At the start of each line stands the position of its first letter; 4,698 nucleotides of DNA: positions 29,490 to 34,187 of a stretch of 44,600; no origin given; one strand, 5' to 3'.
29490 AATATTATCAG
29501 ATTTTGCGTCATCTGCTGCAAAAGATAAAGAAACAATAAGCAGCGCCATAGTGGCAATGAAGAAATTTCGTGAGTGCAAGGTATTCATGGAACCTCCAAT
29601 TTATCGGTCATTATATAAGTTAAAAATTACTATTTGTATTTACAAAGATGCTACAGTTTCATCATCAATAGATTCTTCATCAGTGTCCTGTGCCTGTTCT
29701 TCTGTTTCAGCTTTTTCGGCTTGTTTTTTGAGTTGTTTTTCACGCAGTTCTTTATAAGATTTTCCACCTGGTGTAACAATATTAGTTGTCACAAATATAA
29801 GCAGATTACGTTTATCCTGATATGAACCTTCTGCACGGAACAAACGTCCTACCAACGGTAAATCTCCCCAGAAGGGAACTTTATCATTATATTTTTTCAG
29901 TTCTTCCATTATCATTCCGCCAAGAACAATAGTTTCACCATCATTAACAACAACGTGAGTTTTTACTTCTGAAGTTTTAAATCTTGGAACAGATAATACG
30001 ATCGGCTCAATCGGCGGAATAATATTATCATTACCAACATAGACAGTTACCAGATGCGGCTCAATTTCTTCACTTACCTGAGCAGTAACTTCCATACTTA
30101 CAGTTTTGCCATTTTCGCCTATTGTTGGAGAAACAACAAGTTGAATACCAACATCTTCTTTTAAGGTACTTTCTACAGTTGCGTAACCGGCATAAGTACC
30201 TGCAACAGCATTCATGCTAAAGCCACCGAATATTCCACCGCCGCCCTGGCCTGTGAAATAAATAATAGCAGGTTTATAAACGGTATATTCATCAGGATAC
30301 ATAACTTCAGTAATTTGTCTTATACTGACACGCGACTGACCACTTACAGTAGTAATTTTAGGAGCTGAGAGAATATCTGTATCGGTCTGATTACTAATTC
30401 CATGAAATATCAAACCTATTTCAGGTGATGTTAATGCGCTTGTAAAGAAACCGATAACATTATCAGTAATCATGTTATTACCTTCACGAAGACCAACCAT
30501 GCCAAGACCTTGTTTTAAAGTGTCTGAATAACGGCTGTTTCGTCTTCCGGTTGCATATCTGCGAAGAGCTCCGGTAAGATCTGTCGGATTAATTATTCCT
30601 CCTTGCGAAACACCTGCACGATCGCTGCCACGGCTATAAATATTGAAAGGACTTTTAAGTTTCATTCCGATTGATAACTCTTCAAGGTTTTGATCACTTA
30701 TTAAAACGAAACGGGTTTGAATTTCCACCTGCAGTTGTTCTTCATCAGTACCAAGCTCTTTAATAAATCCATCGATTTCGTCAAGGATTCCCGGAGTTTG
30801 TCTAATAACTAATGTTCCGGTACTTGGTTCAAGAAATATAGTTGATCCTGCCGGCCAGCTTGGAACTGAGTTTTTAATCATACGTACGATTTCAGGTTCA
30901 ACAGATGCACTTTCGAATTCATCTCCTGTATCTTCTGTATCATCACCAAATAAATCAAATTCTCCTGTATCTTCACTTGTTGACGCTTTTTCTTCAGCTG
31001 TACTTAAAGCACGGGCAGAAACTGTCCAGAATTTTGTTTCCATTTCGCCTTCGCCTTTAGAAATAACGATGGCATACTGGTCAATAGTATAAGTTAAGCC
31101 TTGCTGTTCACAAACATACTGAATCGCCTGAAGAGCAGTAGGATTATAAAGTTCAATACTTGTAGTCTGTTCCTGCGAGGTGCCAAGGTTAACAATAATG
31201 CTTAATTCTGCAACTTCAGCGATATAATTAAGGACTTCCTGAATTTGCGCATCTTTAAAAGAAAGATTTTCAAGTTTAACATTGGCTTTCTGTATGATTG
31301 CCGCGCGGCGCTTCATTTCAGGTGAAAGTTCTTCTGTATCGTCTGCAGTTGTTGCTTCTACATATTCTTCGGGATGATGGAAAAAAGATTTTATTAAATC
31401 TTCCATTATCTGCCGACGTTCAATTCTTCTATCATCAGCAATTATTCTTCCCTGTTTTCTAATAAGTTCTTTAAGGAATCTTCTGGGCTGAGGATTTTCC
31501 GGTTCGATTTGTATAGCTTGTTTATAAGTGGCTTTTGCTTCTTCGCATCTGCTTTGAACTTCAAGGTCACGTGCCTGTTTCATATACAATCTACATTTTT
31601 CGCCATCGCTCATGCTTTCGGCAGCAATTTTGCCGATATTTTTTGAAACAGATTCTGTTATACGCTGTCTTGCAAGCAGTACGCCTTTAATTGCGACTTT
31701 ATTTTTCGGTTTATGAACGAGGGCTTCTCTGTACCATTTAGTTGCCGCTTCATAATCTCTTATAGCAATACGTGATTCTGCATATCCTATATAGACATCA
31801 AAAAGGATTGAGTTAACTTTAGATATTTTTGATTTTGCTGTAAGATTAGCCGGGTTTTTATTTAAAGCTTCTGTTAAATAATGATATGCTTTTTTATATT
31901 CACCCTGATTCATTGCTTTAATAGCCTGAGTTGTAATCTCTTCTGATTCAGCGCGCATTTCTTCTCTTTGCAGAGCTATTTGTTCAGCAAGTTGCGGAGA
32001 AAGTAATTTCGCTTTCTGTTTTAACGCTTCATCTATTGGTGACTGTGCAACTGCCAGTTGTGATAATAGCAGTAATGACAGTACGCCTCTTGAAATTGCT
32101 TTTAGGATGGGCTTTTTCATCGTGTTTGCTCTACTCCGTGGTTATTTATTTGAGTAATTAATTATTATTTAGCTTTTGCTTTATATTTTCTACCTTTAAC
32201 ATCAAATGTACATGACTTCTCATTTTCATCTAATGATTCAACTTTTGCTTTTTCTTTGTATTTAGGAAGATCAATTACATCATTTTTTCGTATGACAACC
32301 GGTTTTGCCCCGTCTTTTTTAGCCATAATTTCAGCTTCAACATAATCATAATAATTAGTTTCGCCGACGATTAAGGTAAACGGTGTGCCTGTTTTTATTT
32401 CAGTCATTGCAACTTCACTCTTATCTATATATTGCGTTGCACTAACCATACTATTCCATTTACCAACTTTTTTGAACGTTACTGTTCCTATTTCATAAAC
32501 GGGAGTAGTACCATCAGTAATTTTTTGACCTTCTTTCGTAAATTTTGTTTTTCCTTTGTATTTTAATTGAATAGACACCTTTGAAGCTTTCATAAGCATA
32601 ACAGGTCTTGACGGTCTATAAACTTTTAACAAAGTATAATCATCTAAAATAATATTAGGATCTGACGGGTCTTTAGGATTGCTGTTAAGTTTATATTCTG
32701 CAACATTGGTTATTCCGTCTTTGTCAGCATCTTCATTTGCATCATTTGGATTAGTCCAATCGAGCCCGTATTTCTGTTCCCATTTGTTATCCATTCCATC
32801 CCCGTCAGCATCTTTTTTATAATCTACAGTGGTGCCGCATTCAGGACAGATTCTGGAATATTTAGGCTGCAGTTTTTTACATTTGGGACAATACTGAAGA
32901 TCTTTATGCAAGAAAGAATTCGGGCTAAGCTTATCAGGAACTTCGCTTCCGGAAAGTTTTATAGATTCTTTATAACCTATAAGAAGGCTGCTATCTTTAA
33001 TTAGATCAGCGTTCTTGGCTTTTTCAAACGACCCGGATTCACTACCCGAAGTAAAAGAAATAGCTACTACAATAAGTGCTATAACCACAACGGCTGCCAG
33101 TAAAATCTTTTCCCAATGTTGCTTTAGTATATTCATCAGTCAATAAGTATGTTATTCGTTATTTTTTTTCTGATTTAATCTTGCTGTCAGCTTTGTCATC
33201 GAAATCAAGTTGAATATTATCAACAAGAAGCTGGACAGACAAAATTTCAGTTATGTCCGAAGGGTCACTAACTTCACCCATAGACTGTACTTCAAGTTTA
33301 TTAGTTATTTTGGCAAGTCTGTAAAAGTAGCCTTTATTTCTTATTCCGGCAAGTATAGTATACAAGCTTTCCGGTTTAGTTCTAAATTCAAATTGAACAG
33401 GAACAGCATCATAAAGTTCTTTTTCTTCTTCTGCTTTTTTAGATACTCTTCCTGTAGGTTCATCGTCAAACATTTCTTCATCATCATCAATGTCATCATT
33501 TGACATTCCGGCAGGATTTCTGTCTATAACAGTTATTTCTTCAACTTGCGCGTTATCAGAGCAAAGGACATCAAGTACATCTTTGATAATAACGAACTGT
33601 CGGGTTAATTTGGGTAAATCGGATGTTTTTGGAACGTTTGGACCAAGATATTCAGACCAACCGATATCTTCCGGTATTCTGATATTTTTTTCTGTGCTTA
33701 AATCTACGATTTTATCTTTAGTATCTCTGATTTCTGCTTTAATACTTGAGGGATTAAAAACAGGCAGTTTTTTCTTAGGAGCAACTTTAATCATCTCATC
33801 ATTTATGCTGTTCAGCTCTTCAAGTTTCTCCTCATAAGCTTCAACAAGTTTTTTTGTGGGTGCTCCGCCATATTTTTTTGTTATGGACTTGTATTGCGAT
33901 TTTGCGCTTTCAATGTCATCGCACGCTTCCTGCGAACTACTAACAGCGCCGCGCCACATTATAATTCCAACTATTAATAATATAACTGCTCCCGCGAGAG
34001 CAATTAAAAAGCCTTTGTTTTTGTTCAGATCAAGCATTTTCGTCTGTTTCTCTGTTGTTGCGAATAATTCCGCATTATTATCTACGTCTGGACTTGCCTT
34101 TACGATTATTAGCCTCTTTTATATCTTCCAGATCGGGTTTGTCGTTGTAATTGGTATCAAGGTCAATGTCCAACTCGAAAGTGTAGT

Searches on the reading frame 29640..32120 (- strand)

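Call 8: search_protein_families(library=pfam, proteins=[window:29640-32120:-])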
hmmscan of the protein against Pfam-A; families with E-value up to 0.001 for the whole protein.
window:29640-32120:- (826 aa): 7 families
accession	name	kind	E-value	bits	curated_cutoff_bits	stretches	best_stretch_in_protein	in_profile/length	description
PF00263.26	Secretin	-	1.3e-29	103.4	27.5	1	641-782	41-168/169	Bacterial type II and III secretion system protein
PF07719.23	TPR_2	-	1.3e-08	34.8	27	0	66-92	8-34/34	Tetratricopeptide repeat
PF13428.12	TPR_14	-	9.1e-07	29.4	23.5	0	108-143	2-37/44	Tetratricopeptide repeat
PF14559.12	TPR_19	-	1.9e-06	28.5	25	0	193-225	8-40/68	Tetratricopeptide repeat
PF00515.34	TPR_1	-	1.1e-05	25.5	27.8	0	70-91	12-33/34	Tetratricopeptide repeat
PF13414.12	TPR_11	-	4.8e-05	23.4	26.8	0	191-211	9-29/42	TPR repeat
PF14853.12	Fis1_TPR_C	-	0.00061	20.4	25.3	0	71-96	13-38/53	Fis1 C-terminal tetratricopeptide repeat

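Call 9: search_protein_families(library=ncbifam, proteins=[window:29640-32120:-])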
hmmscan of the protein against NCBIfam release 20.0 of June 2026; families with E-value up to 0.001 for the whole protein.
window:29640-32120:- (826 aa): 10 families
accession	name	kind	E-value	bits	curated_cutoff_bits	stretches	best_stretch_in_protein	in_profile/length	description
NF042912.1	Amuc_1098_fam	equivalog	9.5e-70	235.6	750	1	41-790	23-804/805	Amuc_1098 family type IV pilus outer membrane protein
TIGR02517.1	type_II_gspD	equivalog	1e-34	120.1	351.35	1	307-783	221-591/600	type II secretion system secretin GspD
TIGR02515.1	IV_pilus_PilQ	subfamily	2.9e-34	118.8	284.35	2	674-782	321-427/428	type IV pilus secretin PilQ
NF010083.0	PRK13568.1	equivalog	9.8e-26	90.5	554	2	717-782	352-417/419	DNA uptake porin HofQ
TIGR02519.1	pilus_MshL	equivalog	2.2e-20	72.8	250.2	1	430-782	3-290/290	pilus (MSHA type) biogenesis protein MshL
NF007851.2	PRK10560.1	exception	2.5e-17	62.8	598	1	717-782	344-409/412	DNA uptake porin HofQ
TIGR02516.1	type_III_yscC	equivalog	3e-16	59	238.45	1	708-783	387-462/463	type III secretion system outer membrane ring subunit SctC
NF011873.0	PRK15346.1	equivalog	2.7e-09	36.2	524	1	711-765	423-477/499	EscC/YscC/HrcC family type III secretion system outer membrane ring protein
NF008520.0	PRK11447.1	equivalog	0.00018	19.4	858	1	111-234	389-519/1157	cellulose synthase complex outer membrane protein BcsC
TIGR02520.1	pilus_B_mal_scr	equivalog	0.00072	18.2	287.65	0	371-457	173-268/513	PilN family type IVB pilus formation outer membrane protein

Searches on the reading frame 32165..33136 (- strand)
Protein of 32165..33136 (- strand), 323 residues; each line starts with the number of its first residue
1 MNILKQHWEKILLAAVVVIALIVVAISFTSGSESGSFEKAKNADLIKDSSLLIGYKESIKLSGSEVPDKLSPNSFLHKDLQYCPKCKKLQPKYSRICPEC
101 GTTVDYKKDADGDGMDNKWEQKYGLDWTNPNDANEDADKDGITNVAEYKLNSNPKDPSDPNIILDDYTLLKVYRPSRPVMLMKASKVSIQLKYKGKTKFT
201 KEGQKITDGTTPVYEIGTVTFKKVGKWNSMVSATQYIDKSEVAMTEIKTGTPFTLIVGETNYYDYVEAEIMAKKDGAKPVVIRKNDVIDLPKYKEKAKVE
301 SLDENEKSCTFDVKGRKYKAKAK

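Call 8: search_protein_families(library=pfam, proteins=[window:32165-33136:-])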
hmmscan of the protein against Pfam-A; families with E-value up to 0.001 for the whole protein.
window:32165-33136:- (323 aa): 0 families

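Call 9: search_protein_families(library=ncbifam, proteins=[window:32165-33136:-])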
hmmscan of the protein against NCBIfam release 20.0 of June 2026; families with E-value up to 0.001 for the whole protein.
window:32165-33136:- (323 aa): 2 families
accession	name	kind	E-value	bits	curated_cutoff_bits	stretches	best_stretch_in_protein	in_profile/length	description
NF042425.1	Amuc_1099_fam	equivalog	1.4e-08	34.7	50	1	5-173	2-166/321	Amuc_1099 family pilus-like system protein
NF047639.1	throspo3_MtsD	equivalog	8.4e-06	24.2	800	1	108-155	481-528/651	cell-cell cohesion protein MtsD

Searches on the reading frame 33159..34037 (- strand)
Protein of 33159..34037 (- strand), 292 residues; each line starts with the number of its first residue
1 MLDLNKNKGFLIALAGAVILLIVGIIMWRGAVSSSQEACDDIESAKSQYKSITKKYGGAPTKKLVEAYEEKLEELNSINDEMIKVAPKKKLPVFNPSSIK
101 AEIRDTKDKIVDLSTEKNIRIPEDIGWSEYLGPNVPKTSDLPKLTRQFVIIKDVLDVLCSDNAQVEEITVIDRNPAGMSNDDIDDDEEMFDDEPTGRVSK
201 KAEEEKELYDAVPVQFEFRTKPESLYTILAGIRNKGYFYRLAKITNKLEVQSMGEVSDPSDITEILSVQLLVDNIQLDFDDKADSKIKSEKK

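Call 8: search_protein_families(library=pfam, proteins=[window:33159-34037:-])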
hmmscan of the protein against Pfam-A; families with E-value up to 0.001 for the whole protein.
window:33159-34037:- (292 aa): 0 families

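Call 9: search_protein_families(library=ncbifam, proteins=[window:33159-34037:-])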
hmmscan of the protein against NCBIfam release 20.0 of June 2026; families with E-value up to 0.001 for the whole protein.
window:33159-34037:- (292 aa): 1 family
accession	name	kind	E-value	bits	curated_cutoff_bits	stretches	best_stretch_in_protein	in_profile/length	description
NF038287.2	Amuc_1100_fam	equivalog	3.6e-15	56.2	180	1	9-247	8-248/326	Amuc_1100 family pilus-like protein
